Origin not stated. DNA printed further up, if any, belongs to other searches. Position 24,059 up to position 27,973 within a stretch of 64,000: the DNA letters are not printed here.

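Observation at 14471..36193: A contiguous ~22 kb type IV pilus locus with five pilin genes, a giant adhesin operon and the embedded island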

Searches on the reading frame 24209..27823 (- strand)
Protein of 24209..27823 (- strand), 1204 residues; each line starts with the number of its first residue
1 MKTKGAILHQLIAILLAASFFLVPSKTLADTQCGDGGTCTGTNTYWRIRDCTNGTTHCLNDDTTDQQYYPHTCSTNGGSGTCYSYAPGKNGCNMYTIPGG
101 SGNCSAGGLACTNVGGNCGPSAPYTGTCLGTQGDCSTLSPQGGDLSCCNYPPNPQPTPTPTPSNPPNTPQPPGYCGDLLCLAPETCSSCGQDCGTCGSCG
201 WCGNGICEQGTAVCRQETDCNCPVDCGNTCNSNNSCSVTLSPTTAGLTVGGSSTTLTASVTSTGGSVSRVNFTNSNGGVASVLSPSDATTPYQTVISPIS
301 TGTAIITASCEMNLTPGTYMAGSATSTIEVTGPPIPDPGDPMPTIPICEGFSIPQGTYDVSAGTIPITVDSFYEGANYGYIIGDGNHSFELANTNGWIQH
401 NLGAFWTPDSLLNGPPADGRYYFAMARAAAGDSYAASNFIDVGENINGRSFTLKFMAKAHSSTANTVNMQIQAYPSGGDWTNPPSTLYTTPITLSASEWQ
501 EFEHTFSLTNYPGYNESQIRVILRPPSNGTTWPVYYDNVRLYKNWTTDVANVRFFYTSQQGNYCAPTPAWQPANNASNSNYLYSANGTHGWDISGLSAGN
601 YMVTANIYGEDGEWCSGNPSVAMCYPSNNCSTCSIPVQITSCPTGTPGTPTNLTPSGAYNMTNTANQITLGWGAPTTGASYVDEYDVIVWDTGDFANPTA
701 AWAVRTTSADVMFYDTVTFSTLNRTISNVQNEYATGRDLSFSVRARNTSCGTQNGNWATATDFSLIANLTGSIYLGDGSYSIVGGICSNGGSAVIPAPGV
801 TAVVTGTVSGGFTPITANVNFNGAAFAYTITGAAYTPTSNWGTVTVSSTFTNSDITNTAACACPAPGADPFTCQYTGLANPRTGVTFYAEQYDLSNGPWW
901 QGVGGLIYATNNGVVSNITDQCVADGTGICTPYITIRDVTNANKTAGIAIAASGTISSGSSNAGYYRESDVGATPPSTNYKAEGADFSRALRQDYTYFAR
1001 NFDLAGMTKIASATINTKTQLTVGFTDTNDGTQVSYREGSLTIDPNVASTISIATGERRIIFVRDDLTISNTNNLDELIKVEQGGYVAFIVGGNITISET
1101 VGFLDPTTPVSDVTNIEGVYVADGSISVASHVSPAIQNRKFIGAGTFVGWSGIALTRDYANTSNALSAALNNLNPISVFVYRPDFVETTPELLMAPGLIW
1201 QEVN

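Call 4: search_protein_families(library=pfam, proteins=[window:24209-27823:-], max_evalue=0.01)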
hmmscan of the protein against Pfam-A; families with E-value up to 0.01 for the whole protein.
window:24209-27823:- (1204 aa): 0 families

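Call 8: find_encoding_contigs(protein=window:24209-27823:-, flank=10000, max_places=6)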
Protein window:24209-27823:- (1204 aa): no gene with exactly this product is on record in the collection.

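Call 10: find_homologous_proteins(query=window:24209-27823:-, max_evalue=0.001)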
Query window:24209-27823:- (1204 aa): 3 proteins with E <= 0.001 among 8000 candidates.
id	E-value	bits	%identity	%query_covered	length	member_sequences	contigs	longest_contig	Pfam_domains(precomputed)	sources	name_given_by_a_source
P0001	0.0e+0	2033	100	74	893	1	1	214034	-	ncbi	-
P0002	5.4e-45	172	31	28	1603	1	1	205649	PF02368.25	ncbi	-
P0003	5.0e-13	66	27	27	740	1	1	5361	PF14623.12,PF05203.22,PF02368.25,PF01079.26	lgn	-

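Call 11: find_encoding_contigs(protein=P0001, flank=10000, max_places=3)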
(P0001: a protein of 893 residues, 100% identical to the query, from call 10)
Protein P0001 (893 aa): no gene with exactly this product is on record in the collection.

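Call 12: find_encoding_contigs(protein=P0002, flank=10000, max_places=3)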
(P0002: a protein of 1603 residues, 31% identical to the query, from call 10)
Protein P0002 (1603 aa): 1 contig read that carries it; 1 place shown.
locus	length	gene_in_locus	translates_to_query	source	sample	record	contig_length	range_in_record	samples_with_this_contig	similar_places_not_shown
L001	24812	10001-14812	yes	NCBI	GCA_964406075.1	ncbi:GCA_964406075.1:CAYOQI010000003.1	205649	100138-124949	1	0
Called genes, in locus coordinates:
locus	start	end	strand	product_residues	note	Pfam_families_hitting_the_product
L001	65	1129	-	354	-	PF01321:Creatinase_N (weak), PF00557:Peptidase_M24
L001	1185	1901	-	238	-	-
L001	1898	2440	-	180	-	PF09136:Glucodextran_B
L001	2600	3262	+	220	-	PF13483:Lactamase_B_3, PF12706:Lactamase_B_2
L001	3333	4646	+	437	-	PF00772:DnaB, PF13481:AAA_25, PF03796:DnaB_C, PF06745:ATPase (weak)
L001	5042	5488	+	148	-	-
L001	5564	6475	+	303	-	PF01790:LGT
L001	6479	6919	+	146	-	PF01252:Peptidase_A8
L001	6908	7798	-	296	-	-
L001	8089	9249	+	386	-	-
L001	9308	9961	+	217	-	-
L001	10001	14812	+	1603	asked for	PF02368:Big_2 (faint)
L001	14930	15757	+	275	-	PF00849:PseudoU_synth_2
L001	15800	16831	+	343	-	-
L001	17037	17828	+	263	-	PF07719:TPR_2 (faint), PF14559:TPR_19 (weak), PF00515:TPR_1 (weak)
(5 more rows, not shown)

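Call 16: list_cluster_members(proteins=[P0001, P0002, P0003])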
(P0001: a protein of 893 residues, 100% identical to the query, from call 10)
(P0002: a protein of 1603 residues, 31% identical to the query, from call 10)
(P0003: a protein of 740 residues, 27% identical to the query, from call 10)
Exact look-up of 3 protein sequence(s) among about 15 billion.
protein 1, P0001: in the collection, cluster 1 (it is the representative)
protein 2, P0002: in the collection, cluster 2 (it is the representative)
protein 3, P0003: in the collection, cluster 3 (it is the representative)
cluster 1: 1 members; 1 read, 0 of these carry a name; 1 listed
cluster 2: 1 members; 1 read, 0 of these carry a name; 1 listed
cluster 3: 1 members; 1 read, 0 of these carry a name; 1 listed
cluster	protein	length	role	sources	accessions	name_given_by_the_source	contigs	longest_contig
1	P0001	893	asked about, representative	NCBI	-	-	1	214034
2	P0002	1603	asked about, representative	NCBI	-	-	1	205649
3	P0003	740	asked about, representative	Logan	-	-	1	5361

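Call 26: search_solved_structures(query=window:24209-27823:-, max_evalue=1)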
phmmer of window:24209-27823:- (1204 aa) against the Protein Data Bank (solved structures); distinct sequences matched with E-value up to 1: 0.

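Call 29: search_protein_representatives(protein=window:24212-27811:-)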
Query: 1200 residues. Proteins with E-value up to 0.001 (for the whole library): 653; up to 1e-10: 454; up to 1e-30: 158. The best 150 are listed.
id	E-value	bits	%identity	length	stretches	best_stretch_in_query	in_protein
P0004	2.2e-126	440.0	37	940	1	244-1200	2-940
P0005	1.2e-123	430.8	34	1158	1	5-1200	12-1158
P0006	1.1e-111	391.2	35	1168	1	7-1200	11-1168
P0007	7.8e-103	361.9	37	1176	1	6-1200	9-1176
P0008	4.8e-101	356.0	34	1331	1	69-1200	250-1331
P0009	1.0e-92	328.4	35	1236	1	8-1200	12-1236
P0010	2.2e-90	320.7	40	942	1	618-1200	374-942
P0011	2.1e-89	317.4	37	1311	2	623-1200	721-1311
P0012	1.7e-85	304.5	33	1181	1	64-1200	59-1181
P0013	2.8e-83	297.1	36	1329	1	381-1200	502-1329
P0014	4.0e-78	280.1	34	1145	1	78-1200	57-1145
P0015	4.3e-76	273.4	34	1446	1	370-1200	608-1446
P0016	7.7e-69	249.3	35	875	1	380-1200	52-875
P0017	6.1e-68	246.4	35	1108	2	544-1200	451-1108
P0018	2.8e-66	240.8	35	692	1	620-1200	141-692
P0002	5.6e-46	173.6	35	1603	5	737-1199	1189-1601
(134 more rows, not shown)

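Call 83: search_protein_families(library=pfam, proteins=[window:24209-27823:-], max_evalue=5)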
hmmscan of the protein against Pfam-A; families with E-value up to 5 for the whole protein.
window:24209-27823:- (1204 aa): 2 families
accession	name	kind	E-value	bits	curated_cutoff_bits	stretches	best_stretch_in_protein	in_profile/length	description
PF02018.23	CBM_4_9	-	0.011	16.6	25.9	1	447-526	61-134/136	Carbohydrate binding domain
PF03440.20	APT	-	0.68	10.4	25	1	585-631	44-86/87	Aerolysin/Pertussis toxin (APT) domain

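Call 91: search_protein_families(library=ncbifam, proteins=[window:24209-27823:-], max_evalue=0.01)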
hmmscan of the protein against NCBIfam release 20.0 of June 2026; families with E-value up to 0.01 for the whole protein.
window:24209-27823:- (1204 aa): 0 families
